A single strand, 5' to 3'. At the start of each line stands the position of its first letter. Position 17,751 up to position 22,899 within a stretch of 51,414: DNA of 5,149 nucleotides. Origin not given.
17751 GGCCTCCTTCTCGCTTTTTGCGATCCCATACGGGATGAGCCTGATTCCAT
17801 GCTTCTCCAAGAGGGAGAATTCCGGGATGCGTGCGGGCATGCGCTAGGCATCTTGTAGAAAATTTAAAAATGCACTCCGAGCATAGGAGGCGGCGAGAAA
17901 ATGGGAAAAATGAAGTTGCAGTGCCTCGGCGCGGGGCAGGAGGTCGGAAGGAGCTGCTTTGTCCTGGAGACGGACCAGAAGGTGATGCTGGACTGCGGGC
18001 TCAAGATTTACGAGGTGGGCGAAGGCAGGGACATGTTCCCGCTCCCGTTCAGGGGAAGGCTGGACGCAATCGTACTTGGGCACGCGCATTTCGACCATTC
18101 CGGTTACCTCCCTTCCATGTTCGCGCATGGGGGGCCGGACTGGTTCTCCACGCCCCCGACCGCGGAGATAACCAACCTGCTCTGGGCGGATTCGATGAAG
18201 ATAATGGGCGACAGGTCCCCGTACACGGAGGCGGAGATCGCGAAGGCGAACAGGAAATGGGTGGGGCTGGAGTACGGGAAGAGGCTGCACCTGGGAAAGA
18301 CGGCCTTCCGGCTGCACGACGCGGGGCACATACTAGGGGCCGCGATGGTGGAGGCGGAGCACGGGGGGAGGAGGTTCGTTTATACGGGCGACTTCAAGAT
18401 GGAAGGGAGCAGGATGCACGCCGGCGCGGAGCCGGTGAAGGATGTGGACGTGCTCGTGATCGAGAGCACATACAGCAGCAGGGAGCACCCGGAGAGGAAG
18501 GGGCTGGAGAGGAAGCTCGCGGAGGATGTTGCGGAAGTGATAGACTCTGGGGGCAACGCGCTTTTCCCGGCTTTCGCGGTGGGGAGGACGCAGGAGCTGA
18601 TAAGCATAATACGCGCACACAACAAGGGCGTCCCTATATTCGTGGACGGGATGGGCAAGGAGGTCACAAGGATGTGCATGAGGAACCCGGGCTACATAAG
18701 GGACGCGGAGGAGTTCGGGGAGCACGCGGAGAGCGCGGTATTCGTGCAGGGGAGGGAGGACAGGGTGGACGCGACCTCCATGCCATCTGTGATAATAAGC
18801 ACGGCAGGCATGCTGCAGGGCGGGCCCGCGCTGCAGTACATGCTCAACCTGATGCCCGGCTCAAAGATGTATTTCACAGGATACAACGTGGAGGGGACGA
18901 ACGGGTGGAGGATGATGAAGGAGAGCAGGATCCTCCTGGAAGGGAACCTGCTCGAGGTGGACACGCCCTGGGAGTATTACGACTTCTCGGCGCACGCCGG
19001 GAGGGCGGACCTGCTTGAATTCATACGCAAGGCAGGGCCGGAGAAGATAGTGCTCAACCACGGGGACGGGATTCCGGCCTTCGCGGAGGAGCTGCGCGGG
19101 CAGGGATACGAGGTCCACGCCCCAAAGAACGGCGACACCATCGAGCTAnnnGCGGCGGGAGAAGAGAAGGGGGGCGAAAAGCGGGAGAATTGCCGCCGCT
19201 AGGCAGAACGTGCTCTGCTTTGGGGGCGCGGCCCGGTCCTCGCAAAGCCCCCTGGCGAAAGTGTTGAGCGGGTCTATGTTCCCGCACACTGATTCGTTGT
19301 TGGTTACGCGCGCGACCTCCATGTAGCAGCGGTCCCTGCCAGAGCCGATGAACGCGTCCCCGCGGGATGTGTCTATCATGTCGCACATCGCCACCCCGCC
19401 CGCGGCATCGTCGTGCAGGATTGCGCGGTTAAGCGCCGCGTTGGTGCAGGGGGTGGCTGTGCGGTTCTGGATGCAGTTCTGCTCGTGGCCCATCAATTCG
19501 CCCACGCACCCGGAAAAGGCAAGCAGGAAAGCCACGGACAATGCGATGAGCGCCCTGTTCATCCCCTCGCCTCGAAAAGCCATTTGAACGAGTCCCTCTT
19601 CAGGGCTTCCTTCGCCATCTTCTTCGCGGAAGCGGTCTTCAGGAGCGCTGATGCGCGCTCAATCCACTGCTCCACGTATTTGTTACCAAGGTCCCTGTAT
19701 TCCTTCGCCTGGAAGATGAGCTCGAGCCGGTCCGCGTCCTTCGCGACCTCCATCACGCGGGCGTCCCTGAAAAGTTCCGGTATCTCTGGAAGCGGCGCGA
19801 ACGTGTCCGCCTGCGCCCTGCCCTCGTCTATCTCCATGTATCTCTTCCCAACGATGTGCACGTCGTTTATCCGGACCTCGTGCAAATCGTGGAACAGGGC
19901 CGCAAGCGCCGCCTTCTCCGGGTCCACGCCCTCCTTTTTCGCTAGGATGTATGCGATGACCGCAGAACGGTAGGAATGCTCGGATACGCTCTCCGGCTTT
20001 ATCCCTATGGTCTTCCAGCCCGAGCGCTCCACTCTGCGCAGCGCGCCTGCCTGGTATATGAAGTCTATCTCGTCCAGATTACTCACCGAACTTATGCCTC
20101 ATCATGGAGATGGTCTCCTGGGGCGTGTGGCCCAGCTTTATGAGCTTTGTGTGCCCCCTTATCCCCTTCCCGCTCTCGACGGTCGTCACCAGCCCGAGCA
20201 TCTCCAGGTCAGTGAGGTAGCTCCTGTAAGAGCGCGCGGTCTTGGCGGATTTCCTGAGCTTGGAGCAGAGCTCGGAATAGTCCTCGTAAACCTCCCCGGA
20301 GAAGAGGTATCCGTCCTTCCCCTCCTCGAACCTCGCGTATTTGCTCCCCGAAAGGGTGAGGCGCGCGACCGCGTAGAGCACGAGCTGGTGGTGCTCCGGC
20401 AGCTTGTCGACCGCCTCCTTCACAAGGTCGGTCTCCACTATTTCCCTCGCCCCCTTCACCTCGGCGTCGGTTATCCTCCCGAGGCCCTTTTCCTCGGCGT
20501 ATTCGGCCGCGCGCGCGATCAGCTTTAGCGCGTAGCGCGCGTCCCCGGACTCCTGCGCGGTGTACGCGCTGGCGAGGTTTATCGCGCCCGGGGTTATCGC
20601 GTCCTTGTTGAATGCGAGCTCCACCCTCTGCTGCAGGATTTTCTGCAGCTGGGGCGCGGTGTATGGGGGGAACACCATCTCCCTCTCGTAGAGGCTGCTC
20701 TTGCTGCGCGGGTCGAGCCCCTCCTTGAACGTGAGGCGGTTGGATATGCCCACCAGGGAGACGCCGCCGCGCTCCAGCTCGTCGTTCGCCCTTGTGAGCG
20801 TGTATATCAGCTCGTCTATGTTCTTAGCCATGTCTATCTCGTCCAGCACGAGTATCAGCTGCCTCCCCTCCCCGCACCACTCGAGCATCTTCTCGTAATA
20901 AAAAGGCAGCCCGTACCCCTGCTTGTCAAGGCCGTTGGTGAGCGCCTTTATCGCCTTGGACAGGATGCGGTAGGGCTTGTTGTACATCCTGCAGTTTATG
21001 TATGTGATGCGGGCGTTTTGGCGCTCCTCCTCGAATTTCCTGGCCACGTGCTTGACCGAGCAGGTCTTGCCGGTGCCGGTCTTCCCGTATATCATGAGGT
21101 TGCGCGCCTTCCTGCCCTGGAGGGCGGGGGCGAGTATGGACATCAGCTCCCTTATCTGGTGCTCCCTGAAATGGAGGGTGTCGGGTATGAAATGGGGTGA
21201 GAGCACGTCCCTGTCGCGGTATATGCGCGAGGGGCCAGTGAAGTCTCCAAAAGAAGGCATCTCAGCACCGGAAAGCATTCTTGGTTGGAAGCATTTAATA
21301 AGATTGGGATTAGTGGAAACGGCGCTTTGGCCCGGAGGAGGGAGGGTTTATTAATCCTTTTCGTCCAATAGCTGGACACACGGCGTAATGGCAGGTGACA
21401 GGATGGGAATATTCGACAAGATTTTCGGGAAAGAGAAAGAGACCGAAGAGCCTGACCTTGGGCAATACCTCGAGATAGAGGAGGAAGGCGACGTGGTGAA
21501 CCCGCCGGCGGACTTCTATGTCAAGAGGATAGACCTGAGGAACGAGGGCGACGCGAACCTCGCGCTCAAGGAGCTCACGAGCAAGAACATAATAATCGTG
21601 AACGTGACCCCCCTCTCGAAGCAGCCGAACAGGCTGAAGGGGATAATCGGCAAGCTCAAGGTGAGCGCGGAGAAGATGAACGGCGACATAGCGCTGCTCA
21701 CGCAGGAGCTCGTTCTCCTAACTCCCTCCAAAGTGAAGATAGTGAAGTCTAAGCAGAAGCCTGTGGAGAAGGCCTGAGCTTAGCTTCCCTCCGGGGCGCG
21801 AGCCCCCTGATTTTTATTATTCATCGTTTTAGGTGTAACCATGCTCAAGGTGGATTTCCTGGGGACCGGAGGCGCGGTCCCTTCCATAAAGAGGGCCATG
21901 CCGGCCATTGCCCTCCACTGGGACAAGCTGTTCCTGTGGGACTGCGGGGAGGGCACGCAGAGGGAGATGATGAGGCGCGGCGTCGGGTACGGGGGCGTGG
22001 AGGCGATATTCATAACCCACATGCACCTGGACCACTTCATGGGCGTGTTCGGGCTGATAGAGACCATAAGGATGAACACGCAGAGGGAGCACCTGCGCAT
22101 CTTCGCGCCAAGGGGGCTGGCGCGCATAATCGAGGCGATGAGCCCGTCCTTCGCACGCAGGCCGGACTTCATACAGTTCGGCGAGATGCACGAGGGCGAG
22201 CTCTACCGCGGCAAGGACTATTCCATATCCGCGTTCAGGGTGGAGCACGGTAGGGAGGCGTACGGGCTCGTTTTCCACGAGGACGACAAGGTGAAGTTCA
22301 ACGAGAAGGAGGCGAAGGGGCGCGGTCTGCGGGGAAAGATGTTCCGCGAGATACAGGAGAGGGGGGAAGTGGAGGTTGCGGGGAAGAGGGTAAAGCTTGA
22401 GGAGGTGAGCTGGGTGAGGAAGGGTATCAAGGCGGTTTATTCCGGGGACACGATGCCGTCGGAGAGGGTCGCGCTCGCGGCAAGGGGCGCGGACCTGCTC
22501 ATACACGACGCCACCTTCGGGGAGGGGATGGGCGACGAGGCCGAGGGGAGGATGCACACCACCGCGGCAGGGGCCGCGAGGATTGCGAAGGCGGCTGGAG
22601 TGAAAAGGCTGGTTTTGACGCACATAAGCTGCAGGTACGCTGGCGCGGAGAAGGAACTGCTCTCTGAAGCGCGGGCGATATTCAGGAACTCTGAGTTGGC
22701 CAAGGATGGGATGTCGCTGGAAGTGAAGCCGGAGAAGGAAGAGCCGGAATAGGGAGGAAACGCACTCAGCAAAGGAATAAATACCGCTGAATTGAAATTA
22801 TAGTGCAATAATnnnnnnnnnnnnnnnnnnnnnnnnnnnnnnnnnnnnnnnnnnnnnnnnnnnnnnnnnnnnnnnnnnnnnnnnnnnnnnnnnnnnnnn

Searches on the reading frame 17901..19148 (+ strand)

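Call 84: search_protein_families(library=pfam, proteins=[window:17901-19148:+], max_evalue=0.001)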
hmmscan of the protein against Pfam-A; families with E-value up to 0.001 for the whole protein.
window:17901-19148:+ (416 aa): 4 families
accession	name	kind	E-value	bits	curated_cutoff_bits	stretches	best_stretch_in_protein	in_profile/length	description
PF10996.14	Beta-Casp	-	1.2e-12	48.9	27.7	1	230-337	1-119/120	Beta-Casp domain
PF07521.17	RMMBL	-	1.3e-11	44.8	21.6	1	358-408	9-63/63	Zn-dependent metallo-hydrolase RNA specificity domain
PF12706.13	Lactamase_B_2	-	2.5e-09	37.4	27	1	28-196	3-171/200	Beta-lactamase superfamily domain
PF00753.33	Lactamase_B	-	5.5e-05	23.6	22.7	1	17-172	6-157/196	Metallo-beta-lactamase superfamily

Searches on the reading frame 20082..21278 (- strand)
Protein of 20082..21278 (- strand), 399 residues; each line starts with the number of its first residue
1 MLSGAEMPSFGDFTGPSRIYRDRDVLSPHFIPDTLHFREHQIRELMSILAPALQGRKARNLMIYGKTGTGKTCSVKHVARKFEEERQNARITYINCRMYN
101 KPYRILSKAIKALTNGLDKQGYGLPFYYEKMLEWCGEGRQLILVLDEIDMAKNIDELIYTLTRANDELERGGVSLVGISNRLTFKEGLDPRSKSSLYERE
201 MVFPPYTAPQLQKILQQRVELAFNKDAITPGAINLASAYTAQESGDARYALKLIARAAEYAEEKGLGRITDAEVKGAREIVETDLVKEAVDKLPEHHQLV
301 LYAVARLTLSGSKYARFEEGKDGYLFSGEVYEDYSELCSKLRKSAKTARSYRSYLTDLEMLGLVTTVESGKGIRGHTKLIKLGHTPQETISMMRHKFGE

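Call 84: search_protein_families(library=pfam, proteins=[window:20082-21278:-], max_evalue=0.001)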
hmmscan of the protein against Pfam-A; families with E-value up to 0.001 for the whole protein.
window:20082-21278:- (399 aa): 13 families
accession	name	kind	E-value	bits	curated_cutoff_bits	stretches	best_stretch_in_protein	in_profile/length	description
PF22703.2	Cdc6_lid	-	9.6e-20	70.7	27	1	213-279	2-68/68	Cdc6 AAA+ ATPase-type lid domain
PF09079.17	Cdc6_C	-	3.1e-18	66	25.1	1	288-389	1-93/96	CDC6, C terminal winged helix domain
PF13191.12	AAA_16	-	4.2e-12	47.3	32.6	1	37-146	4-113/167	AAA ATPase domain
PF13401.12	AAA_22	-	9.7e-11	42.5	27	1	57-177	4-122/130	AAA domain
PF22606.2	Cdc6-ORC-like_ATPase_lid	-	6.1e-07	29.7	27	1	206-262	1-57/60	Cdc6/ORC-like, ATPase lid domain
PF01637.24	ATPase_2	-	8.9e-06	26.1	33.2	1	38-164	4-138/225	ATPase domain predominantly from Archaea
PF13173.12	AAA_14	-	2.1e-05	25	27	1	59-165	3-88/129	AAA domain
PF05673.19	DUF815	-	2.6e-05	24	23.8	1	35-86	30-81/249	Protein of unknown function (DUF815)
PF00004.35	AAA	-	5.2e-05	24.1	21.2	1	62-190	2-116/131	ATPase family associated with various cellular activities (AAA)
PF24883.2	NPHP3_N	-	6.8e-05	23.6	24.8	0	57-117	21-79/164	Nephrocystin 3, N-terminal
PF12775.13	AAA_7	-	0.00029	20.9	25.8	1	57-98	32-71/181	P-loop containing dynein motor region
PF17872.7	AAA_lid_10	-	0.00037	21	23.2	0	227-267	44-84/99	AAA lid domain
PF00308.24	Bac_DnaA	-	0.00038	21.1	23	1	55-99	31-75/162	Bacterial DnaA ATPAse domain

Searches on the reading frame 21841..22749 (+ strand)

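Call 84: search_protein_families(library=pfam, proteins=[window:21841-22749:+], max_evalue=0.001)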
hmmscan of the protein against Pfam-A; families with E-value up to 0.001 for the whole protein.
window:21841-22749:+ (303 aa): 4 families
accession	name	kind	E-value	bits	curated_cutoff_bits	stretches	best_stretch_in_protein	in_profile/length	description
PF12706.13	Lactamase_B_2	-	9.1e-20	71.5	27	2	31-146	3-131/200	Beta-lactamase superfamily domain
PF00753.33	Lactamase_B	-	5e-11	43.3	22.7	1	28-104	15-95/196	Metallo-beta-lactamase superfamily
PF13691.12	Lactamase_B_4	-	5.8e-07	29.5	27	1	20-65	12-60/63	tRNase Z endonuclease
PF23023.1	Anti-Pycsar_Apyc1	-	9.5e-05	22.4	50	1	2-72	3-73/250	Anti-Pycsar protein Apyc1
